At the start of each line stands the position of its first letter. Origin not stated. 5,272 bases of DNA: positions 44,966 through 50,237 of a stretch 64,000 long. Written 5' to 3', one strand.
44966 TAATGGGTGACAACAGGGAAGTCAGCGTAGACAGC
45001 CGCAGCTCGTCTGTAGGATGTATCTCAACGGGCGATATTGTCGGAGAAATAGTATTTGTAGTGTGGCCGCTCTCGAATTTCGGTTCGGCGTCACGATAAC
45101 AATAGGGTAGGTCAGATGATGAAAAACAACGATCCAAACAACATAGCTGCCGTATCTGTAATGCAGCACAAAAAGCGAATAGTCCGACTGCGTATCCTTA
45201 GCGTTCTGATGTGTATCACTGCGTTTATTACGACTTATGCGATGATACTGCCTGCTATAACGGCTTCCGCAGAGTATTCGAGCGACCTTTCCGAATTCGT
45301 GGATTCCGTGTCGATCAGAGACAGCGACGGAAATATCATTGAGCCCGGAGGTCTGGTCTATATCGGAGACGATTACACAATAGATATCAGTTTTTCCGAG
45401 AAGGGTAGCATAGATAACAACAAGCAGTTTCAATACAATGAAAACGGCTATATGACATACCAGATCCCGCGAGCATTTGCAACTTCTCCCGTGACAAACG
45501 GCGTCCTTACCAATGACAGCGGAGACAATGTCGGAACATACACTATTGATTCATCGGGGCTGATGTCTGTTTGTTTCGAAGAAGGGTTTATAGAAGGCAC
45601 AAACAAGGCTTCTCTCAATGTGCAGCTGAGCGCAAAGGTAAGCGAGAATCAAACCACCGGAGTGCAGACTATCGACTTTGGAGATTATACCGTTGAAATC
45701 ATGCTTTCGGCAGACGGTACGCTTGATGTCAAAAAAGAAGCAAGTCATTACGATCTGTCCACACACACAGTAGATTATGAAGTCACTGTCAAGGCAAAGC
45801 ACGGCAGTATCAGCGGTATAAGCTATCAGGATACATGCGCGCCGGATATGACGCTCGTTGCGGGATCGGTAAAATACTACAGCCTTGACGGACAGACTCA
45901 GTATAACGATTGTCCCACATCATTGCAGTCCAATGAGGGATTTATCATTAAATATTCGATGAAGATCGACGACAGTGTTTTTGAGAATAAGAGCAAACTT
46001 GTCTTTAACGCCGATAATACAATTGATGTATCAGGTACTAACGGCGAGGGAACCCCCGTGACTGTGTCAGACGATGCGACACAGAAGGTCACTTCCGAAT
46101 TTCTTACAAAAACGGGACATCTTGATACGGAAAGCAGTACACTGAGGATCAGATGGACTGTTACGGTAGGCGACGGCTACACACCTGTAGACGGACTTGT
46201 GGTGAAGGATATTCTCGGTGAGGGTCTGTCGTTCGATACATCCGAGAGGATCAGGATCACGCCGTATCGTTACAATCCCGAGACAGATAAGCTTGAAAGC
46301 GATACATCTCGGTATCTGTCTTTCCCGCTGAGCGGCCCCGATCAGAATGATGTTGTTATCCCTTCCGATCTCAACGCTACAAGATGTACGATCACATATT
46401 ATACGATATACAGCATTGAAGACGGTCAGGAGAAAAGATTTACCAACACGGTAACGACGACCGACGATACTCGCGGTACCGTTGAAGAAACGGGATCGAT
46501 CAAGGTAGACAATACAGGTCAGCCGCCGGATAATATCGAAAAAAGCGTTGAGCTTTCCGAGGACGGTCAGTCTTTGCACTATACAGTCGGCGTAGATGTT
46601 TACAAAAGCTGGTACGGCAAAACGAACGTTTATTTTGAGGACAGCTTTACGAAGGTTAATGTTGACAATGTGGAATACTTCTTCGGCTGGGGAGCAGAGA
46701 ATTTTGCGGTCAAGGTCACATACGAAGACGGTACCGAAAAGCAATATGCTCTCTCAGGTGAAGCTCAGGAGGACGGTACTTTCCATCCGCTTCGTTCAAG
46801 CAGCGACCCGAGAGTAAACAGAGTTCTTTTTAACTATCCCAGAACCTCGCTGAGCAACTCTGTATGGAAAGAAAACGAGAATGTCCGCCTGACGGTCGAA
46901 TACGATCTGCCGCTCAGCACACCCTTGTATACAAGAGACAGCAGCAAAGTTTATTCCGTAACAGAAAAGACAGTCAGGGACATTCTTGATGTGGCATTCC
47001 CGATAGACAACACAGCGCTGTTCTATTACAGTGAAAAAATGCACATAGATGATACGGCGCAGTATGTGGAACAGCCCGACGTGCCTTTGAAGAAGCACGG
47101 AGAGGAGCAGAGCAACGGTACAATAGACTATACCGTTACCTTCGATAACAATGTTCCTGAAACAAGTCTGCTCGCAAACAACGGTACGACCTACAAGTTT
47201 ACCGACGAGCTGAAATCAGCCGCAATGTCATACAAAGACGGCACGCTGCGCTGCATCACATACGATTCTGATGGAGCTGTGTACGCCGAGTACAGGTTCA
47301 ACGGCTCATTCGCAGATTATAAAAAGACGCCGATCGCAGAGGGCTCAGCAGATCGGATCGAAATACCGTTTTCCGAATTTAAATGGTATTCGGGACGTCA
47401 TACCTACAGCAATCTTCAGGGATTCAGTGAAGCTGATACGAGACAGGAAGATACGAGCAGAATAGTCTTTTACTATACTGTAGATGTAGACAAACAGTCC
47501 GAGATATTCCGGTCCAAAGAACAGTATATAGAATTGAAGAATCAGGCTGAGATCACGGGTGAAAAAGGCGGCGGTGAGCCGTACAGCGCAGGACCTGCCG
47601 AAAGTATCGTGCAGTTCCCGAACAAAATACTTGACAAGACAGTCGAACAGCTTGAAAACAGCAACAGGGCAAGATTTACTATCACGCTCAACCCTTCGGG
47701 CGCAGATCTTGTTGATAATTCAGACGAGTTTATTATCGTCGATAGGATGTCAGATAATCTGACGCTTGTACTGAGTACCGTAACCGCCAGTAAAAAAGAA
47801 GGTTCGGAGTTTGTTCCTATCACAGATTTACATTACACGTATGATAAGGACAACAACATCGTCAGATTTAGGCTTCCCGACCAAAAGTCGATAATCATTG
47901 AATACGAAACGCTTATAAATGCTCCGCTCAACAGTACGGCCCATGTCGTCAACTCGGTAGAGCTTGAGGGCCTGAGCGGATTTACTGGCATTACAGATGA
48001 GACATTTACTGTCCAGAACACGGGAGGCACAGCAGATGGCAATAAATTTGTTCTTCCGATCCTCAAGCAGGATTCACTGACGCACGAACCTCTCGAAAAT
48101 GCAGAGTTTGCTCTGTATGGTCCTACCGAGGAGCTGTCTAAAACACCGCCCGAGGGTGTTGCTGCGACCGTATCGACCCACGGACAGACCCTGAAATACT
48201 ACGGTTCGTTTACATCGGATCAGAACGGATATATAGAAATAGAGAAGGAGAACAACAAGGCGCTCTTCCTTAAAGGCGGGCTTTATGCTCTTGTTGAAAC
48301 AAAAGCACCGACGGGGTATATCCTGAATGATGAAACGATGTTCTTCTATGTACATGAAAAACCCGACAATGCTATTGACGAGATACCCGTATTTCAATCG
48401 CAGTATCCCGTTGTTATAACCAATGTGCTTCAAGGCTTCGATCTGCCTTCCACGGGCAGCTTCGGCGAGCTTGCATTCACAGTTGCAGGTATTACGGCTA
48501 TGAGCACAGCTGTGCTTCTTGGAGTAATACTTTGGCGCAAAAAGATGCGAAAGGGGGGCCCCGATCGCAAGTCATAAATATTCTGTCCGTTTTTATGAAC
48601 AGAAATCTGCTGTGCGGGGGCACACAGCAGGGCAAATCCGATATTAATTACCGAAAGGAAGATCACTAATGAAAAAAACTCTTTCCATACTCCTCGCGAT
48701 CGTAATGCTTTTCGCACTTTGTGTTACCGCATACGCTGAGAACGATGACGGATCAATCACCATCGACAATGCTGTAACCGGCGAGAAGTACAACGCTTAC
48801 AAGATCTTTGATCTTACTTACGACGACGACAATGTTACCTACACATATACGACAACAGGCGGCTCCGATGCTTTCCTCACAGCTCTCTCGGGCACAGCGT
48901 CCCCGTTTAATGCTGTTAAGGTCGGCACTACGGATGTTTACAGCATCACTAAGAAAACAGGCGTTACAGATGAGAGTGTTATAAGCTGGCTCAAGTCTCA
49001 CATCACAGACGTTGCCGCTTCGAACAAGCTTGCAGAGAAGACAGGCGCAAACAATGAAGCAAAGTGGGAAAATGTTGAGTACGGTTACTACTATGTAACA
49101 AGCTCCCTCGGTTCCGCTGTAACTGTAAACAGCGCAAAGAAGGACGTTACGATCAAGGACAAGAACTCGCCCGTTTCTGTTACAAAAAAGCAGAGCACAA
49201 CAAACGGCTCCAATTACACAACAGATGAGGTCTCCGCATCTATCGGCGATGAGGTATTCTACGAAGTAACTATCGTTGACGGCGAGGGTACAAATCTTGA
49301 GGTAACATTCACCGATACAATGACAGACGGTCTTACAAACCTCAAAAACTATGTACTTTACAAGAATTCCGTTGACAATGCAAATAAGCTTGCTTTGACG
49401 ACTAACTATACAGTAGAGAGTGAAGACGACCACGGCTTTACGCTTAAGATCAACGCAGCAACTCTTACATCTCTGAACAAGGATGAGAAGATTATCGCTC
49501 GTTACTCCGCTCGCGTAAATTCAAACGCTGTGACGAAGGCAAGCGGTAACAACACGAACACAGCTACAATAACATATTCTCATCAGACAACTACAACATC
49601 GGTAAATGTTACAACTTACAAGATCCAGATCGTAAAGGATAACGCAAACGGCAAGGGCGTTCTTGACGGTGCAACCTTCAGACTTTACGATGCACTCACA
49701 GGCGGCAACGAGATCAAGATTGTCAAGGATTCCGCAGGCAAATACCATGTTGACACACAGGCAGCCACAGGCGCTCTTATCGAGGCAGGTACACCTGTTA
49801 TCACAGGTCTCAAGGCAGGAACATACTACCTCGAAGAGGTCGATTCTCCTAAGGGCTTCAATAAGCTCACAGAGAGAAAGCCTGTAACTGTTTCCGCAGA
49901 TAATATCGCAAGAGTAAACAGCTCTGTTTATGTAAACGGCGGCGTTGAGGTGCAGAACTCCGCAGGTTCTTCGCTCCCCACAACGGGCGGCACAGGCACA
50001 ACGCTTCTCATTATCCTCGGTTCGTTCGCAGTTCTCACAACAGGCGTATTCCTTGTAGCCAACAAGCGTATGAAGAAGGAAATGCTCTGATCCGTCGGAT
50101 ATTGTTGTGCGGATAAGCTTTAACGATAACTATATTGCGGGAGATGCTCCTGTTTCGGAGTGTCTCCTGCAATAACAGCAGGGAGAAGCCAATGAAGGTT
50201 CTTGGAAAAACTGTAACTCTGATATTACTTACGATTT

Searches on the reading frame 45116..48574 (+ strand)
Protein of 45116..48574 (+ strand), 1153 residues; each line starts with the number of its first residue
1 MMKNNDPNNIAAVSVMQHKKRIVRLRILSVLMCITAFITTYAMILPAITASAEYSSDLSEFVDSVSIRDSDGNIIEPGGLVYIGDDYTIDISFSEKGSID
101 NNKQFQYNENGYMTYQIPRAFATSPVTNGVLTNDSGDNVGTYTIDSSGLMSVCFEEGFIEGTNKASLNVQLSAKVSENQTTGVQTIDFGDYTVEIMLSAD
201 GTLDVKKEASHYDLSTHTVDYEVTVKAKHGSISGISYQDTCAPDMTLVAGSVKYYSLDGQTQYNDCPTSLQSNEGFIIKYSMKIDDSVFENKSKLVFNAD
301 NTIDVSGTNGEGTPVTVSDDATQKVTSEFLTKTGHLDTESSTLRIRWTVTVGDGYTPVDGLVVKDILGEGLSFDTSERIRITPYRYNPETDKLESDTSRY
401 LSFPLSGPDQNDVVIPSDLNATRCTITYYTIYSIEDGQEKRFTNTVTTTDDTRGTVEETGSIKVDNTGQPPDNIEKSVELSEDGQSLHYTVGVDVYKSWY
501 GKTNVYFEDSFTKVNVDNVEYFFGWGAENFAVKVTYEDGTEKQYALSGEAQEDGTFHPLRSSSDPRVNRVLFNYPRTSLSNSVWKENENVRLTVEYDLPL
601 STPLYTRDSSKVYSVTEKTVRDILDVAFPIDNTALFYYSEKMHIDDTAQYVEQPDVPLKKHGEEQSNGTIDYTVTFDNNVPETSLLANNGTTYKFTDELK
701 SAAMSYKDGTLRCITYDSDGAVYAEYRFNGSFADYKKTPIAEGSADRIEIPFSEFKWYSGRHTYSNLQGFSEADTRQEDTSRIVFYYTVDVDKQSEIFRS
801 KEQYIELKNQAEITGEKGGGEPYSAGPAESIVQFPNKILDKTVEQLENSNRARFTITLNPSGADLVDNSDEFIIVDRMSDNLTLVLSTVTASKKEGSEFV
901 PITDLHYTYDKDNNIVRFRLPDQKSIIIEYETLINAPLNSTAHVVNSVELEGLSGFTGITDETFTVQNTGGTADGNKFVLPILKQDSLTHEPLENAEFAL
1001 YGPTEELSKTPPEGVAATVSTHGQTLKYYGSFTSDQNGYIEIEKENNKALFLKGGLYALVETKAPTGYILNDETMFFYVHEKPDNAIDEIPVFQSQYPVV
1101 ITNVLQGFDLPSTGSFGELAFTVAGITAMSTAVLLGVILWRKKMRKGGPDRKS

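Call 24: search_protein_families(library=pfam, proteins=[window:45116-48574:+], max_evalue=0.001)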
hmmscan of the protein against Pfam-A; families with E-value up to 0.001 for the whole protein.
window:45116-48574:+ (1153 aa): 3 families
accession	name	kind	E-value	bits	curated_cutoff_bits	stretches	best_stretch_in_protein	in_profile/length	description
PF17802.7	SpaA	-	9.2e-11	42.2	23.1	1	982-1082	5-79/91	Prealbumin-like fold domain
PF05737.18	Collagen_bind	-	1.1e-10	42.2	27.5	1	328-452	2-124/131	Collagen binding domain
PF00746.26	Gram_pos_anchor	-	5.1e-05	23.6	20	1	1109-1143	8-41/43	LPXTG cell wall anchor motif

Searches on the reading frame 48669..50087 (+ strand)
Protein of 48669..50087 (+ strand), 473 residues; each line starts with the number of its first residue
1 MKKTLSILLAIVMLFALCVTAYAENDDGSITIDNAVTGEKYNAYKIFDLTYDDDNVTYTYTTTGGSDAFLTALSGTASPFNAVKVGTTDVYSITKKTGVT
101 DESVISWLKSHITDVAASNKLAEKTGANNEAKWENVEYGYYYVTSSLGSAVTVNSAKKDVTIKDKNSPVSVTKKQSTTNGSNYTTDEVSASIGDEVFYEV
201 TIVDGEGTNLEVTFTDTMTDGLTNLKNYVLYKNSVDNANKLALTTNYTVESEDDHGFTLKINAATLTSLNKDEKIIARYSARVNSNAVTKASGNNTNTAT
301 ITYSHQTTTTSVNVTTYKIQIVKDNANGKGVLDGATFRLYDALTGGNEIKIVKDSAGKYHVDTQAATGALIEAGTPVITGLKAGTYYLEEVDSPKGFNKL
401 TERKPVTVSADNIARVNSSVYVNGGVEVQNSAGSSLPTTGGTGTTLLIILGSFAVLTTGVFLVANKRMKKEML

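Call 24: search_protein_families(library=pfam, proteins=[window:48669-50087:+], max_evalue=0.001)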
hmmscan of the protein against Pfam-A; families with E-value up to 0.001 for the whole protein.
window:48669-50087:+ (473 aa): 2 families
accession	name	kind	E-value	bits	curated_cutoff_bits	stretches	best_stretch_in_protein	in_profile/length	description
PF17802.7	SpaA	-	1.6e-11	44.6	23.1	1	318-414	2-83/91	Prealbumin-like fold domain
PF00746.26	Gram_pos_anchor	-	7e-08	32.7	20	1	429-470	2-41/43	LPXTG cell wall anchor motif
